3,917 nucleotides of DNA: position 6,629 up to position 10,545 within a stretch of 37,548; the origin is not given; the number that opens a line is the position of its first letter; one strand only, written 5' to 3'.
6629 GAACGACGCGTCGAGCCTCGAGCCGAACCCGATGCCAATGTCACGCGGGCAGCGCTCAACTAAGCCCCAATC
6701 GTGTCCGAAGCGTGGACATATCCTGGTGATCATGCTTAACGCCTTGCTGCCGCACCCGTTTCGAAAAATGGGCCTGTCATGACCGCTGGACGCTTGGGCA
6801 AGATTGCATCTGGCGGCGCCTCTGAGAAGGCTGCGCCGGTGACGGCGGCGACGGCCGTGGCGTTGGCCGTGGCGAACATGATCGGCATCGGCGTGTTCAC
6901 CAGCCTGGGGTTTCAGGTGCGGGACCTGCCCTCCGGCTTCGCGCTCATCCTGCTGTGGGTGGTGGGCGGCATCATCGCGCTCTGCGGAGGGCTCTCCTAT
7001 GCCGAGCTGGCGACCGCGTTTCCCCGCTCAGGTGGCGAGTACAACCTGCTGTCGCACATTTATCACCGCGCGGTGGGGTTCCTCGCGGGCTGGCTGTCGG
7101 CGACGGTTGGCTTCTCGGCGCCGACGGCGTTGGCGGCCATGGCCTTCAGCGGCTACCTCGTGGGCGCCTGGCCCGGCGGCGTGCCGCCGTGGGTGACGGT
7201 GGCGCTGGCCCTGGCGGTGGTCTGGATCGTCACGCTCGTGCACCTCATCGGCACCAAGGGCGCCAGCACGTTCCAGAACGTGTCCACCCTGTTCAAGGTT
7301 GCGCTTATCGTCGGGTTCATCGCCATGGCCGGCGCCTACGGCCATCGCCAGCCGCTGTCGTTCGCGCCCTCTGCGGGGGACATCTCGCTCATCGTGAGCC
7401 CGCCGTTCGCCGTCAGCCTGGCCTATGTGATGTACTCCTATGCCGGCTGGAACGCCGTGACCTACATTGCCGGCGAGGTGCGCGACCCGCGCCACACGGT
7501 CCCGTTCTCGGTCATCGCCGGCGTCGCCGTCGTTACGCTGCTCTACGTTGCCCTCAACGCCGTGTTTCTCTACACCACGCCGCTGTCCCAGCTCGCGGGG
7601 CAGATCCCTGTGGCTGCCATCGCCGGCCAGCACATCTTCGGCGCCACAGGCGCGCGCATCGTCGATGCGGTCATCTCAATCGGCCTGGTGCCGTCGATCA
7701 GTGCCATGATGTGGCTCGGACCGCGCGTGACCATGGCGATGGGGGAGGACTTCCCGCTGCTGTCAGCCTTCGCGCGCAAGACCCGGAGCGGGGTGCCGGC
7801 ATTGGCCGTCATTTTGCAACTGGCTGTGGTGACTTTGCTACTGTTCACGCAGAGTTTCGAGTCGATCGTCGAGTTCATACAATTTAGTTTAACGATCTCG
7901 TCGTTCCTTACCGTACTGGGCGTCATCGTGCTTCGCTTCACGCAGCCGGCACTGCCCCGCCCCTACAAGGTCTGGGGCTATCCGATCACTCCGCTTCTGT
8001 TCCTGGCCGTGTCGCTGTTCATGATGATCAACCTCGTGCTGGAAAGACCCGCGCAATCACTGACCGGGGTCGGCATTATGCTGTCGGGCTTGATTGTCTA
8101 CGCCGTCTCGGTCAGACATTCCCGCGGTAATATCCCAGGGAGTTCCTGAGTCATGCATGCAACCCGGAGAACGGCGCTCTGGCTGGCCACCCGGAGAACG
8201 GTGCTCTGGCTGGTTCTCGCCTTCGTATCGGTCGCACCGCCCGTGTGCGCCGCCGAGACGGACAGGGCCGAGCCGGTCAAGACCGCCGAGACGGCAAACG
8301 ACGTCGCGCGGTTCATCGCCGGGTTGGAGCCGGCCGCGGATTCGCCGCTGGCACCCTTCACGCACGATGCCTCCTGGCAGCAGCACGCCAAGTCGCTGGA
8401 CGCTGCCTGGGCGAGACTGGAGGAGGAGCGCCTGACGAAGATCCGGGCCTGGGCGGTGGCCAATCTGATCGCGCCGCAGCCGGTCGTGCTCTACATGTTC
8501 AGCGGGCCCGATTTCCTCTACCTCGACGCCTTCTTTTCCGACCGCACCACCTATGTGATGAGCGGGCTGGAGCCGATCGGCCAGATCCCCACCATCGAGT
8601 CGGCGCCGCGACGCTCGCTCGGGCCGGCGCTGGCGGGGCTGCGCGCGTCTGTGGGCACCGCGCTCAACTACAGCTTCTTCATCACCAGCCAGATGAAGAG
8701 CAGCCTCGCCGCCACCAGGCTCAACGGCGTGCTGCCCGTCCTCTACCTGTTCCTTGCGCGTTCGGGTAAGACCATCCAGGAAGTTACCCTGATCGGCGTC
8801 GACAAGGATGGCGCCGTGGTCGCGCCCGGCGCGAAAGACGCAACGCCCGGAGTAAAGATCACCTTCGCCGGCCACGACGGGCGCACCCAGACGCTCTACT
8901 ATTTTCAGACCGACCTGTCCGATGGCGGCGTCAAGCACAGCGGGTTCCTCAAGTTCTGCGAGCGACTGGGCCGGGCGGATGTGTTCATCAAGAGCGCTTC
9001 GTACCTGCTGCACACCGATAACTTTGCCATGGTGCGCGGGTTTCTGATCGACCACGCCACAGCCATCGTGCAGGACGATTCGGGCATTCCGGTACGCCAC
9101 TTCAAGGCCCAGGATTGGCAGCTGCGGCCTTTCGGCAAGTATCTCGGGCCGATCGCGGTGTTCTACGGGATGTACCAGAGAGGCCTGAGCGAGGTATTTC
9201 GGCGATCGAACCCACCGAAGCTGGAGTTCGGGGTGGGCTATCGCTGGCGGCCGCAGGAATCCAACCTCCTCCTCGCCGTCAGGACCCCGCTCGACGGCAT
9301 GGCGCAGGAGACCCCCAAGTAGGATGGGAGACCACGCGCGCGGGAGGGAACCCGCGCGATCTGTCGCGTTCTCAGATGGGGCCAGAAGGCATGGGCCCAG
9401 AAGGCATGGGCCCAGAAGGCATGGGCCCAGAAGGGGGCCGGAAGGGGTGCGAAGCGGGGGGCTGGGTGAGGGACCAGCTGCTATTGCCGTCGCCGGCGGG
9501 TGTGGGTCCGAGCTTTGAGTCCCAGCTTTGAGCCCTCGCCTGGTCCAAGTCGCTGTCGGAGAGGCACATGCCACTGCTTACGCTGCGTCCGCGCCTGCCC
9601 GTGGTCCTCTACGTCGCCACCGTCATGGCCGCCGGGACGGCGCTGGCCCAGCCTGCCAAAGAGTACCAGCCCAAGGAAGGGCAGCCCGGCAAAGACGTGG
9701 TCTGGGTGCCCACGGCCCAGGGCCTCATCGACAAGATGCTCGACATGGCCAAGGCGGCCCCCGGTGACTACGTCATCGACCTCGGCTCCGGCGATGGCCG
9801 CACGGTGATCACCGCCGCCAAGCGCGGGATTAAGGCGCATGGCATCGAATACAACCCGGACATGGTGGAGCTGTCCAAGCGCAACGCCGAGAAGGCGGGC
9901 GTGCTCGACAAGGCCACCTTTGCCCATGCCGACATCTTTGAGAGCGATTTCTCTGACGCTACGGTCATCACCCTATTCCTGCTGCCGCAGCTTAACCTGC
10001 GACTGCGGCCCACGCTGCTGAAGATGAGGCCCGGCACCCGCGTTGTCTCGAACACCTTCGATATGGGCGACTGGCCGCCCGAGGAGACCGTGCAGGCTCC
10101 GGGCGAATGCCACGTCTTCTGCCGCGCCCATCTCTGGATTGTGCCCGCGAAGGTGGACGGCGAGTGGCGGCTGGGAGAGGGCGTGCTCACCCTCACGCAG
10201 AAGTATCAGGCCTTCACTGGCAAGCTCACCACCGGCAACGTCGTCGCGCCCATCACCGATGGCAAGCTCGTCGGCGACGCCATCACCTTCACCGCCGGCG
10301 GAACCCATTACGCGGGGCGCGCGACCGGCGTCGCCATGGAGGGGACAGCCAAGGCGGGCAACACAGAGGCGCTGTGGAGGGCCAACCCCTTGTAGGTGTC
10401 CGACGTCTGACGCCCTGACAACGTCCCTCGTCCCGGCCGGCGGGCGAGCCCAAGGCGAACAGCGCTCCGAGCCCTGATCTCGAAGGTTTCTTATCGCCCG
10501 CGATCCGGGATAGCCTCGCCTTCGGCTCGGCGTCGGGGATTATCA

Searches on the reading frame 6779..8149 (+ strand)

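Call 55: search_protein_families(library=pfam, proteins=[window:6779-8149:+], max_evalue=0.001)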
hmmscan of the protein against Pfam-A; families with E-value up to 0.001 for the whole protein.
window:6779-8149:+ (456 aa): 2 families
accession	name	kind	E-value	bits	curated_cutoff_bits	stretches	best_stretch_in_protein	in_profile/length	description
PF13520.12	AA_permease_2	-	1.2e-53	183.1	27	1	25-440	5-423/427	Amino acid permease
PF00324.27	AA_permease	-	2e-34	119.5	24.6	1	28-426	4-427/470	Amino acid permease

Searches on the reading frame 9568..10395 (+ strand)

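Call 55: search_protein_families(library=pfam, proteins=[window:9568-10395:+], max_evalue=0.001)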
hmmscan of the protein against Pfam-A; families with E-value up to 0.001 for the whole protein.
window:9568-10395:+ (275 aa): 9 families
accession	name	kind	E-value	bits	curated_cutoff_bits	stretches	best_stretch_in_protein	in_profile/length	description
PF13847.12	Methyltransf_31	-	2.9e-10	40.5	27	1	66-165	4-113/145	Methyltransferase domain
PF13649.12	Methyltransf_25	-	1.4e-09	38.9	27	1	69-137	1-69/97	Methyltransferase domain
PF08123.19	DOT1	-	1.4e-06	28.4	23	1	41-161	18-156/205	Histone methylation protein DOT1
PF08241.18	Methyltransf_11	-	2.1e-06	28.7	21.2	1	71-133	2-61/95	Methyltransferase domain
PF09445.16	Methyltransf_15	-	4.4e-06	26.8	22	1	68-125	3-60/165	RNA cap guanine-N2 methyltransferase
PF08242.18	Methyltransf_12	-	0.0002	22.5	30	1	70-135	1-70/98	Methyltransferase domain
PF01555.25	N6_N4_Mtase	-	0.00072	20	26.7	1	53-104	170-220/221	DNA methylase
PF02353.26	CMAS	-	0.00079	19.3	27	0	54-122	51-120/273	Mycolic acid cyclopropane synthetase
PF13489.12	Methyltransf_23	-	0.00096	19.4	27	0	55-112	11-70/164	Methyltransferase domain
